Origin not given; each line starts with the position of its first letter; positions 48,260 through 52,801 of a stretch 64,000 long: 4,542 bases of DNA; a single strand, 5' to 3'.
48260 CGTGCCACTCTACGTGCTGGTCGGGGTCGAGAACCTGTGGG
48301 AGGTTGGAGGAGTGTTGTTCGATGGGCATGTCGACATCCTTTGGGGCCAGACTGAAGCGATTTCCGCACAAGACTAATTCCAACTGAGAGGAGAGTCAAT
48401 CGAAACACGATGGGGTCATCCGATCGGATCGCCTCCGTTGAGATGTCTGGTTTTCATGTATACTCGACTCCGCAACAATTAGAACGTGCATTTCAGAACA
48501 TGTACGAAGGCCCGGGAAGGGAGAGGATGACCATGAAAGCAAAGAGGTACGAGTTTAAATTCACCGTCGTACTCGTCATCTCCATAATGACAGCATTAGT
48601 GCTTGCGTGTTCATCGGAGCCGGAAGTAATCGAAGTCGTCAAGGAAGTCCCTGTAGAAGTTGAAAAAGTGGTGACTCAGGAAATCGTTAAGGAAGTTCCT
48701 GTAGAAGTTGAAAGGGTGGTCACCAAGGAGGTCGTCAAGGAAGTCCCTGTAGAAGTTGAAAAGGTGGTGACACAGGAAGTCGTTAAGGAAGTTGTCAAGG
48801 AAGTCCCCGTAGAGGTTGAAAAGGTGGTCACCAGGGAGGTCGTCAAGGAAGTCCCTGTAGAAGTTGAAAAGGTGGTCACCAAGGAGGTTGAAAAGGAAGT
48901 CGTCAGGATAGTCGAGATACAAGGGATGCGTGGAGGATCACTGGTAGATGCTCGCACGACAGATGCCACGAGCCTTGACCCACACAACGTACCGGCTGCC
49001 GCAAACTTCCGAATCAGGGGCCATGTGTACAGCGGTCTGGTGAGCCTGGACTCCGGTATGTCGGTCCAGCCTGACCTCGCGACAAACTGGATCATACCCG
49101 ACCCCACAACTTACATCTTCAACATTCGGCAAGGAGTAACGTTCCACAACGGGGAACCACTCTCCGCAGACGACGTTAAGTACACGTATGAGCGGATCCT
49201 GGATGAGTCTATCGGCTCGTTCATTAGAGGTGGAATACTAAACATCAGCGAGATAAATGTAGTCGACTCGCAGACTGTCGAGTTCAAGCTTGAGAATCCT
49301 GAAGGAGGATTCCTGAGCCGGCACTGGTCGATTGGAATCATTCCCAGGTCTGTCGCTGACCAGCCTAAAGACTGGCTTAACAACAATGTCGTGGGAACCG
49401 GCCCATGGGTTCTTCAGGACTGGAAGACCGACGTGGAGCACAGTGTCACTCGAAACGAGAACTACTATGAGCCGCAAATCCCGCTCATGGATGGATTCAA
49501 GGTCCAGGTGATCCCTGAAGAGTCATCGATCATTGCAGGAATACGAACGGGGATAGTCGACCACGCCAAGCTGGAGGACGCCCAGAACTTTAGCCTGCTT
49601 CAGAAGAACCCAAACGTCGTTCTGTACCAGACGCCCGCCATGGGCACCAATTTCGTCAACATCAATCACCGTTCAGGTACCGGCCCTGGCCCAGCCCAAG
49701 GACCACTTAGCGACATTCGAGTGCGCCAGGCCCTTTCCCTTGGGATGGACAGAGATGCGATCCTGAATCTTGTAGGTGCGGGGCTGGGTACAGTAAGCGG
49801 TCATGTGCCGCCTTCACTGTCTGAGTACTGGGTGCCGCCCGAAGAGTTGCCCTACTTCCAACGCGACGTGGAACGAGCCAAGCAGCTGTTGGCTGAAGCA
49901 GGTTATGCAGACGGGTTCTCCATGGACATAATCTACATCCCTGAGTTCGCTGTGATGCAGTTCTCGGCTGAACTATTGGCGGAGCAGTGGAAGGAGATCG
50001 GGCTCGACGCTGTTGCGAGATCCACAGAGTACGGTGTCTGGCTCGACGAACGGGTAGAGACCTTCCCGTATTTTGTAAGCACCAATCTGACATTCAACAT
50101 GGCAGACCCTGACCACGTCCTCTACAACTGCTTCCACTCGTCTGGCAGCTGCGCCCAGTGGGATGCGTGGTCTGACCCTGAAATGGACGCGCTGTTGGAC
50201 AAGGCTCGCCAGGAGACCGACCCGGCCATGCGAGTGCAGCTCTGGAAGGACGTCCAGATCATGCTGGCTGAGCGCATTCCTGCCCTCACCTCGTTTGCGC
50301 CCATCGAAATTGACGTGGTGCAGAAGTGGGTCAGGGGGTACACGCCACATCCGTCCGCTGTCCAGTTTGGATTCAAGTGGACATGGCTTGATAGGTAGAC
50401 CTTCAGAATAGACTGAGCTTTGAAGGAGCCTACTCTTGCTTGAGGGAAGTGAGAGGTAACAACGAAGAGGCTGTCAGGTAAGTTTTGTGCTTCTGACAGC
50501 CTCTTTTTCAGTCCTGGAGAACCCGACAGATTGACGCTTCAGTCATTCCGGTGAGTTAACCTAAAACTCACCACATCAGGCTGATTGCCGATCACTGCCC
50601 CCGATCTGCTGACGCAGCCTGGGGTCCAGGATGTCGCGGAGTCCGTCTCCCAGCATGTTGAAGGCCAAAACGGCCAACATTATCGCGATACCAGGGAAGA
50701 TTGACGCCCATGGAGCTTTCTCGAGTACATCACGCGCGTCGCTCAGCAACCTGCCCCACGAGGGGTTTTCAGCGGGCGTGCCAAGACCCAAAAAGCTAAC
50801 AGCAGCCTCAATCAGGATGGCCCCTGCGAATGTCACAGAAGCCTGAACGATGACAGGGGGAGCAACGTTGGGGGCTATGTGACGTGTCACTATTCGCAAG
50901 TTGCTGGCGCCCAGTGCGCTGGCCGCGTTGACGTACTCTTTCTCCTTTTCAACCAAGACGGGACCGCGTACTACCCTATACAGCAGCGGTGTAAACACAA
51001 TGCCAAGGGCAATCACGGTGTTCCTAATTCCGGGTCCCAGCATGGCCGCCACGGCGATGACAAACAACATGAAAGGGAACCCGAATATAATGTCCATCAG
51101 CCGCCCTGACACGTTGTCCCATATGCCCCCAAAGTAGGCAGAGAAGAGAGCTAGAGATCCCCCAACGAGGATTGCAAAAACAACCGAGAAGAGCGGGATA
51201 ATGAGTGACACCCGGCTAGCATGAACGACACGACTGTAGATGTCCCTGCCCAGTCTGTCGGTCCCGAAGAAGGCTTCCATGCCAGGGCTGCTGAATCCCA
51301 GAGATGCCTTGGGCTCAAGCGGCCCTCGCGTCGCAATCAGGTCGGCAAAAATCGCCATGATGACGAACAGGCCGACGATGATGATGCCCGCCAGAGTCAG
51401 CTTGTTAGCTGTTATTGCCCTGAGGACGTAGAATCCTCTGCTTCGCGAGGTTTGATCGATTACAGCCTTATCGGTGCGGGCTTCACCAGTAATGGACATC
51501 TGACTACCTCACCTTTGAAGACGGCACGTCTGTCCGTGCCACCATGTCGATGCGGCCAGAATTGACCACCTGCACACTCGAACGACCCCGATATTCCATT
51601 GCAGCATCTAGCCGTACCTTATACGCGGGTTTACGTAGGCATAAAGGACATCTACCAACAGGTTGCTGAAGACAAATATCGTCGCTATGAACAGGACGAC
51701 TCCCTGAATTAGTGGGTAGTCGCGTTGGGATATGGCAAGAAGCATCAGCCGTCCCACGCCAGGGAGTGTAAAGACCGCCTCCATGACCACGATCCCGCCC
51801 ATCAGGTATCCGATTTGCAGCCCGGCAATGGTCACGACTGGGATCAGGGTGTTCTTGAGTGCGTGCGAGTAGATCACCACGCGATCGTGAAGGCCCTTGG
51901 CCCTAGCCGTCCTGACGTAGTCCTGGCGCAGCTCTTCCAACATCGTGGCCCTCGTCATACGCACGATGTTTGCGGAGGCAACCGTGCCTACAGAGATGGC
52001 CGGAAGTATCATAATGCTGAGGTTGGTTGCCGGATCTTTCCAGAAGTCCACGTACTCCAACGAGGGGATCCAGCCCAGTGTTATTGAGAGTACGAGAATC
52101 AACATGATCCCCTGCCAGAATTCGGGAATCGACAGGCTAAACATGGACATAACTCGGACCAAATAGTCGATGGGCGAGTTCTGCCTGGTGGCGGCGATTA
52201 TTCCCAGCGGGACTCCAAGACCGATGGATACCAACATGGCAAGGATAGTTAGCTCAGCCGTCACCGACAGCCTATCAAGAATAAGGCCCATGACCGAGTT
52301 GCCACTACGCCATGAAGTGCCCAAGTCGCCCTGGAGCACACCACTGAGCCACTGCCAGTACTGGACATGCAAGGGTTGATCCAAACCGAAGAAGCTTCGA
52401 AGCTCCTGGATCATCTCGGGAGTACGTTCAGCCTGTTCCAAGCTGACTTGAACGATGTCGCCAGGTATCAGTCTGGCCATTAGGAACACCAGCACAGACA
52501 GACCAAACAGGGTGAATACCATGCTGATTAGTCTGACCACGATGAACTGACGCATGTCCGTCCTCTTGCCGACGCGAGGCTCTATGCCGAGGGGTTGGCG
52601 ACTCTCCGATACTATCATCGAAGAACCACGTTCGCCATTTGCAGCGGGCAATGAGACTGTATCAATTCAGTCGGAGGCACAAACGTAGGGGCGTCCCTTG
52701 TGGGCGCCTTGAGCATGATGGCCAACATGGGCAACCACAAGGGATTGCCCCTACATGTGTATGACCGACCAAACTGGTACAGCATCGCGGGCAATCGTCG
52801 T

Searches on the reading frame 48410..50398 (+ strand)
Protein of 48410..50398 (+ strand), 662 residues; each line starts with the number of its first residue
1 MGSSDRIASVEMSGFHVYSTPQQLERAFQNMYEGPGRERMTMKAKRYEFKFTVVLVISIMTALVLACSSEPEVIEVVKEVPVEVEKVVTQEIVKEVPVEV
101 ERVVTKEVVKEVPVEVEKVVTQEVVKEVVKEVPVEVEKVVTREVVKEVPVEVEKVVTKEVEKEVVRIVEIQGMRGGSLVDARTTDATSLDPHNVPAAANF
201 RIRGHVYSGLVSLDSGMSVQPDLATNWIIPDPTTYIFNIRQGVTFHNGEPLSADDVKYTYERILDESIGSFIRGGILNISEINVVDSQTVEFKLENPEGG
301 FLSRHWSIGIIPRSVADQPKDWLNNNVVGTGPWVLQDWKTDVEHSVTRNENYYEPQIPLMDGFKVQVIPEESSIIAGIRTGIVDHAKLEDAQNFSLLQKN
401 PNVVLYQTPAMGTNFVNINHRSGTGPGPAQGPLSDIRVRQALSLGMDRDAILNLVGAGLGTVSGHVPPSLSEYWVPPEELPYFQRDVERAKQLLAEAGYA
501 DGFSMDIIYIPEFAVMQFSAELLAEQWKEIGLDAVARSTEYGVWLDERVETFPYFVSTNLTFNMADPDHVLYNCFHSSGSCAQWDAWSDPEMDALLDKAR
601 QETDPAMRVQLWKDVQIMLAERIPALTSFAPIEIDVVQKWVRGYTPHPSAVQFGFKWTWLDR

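Call 63: search_protein_families(library=pfam, proteins=[window:48410-50398:+], max_evalue=0.00001)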
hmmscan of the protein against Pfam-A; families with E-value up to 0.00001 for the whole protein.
window:48410-50398:+ (662 aa): 1 family
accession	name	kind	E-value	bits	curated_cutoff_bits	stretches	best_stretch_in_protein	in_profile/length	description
PF00496.27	SBP_bac_5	-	8.4e-78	262.5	32.4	1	219-579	2-365/368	Bacterial extracellular solute-binding proteins, family 5 Middle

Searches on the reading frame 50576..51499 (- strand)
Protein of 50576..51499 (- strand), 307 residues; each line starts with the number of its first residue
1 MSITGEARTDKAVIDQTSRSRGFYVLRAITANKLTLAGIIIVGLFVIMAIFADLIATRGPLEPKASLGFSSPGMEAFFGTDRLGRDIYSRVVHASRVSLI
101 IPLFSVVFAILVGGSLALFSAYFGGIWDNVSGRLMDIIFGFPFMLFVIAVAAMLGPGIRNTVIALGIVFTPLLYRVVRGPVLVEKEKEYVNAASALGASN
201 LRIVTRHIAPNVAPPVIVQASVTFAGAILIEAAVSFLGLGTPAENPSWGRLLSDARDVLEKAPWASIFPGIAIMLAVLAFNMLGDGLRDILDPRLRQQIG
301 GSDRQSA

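Call 63: search_protein_families(library=pfam, proteins=[window:50576-51499:-], max_evalue=0.00001)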
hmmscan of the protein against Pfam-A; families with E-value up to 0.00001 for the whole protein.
window:50576-51499:- (307 aa): 2 families
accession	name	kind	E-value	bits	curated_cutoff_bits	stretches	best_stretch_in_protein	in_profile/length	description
PF00528.27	BPD_transp_1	-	1.9e-30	106.4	26.4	1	115-297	3-184/184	Binding-protein-dependent transport system inner membrane component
PF12911.12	OppC_N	-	8.7e-06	26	23.9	1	25-58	6-39/53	N-terminal TM domain of oligopeptide transport permease C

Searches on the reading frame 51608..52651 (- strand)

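Call 63: search_protein_families(library=pfam, proteins=[window:51608-52651:-], max_evalue=0.00001)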
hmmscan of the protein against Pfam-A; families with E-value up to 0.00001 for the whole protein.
window:51608-52651:- (347 aa): 2 families
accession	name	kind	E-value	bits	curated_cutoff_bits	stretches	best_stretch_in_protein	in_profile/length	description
PF00528.27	BPD_transp_1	-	1.2e-40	139.6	26.4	1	146-345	1-183/184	Binding-protein-dependent transport system inner membrane component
PF19300.4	BPD_transp_1_N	-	2.3e-15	57.2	23.8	1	33-135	1-114/114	Binding-prot-dependent transport system membrane comp, N-term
